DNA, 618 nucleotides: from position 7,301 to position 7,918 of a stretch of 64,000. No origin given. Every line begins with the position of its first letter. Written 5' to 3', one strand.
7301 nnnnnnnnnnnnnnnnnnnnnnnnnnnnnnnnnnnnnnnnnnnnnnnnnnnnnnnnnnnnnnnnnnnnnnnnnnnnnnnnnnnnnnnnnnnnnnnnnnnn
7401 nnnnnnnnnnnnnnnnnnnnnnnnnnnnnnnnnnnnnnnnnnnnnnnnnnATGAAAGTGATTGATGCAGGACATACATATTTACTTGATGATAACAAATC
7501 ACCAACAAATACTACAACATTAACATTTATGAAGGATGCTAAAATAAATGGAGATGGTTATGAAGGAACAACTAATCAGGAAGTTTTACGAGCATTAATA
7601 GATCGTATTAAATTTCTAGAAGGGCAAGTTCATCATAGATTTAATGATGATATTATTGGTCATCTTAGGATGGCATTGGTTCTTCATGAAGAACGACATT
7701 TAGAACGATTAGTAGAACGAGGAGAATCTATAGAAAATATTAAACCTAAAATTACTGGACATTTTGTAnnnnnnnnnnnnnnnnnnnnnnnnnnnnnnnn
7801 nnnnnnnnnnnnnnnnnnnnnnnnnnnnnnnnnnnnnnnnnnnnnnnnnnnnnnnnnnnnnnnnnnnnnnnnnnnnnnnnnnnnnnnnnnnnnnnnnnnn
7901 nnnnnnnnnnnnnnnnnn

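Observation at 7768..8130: Phage-encoded ArfB-like GGQ protein embedded in the tRNA array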

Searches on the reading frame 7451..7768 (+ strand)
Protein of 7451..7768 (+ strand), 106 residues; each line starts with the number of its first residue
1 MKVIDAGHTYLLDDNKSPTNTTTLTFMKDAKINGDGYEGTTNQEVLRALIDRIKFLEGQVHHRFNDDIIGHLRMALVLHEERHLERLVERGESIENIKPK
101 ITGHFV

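Call 4: search_protein_families(library=pfam, proteins=[window:7451-7768:+], max_evalue=1)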
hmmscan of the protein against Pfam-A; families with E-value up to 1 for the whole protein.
window:7451-7768:+ (106 aa): 1 family
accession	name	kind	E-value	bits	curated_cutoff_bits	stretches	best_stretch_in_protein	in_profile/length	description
PF13238.12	AAA_18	-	0.12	13.2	29.4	1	55-98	76-119/128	AAA domain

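Call 5: search_protein_families(library=phrogs, proteins=[window:7451-7768:+], max_evalue=0.01)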
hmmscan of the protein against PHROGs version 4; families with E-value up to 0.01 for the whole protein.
window:7451-7768:+ (106 aa): 1 family
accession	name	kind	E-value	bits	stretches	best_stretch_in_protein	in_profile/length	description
phrog_2428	-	unknown function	9.2e-08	33.2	1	5-86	37-120/131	-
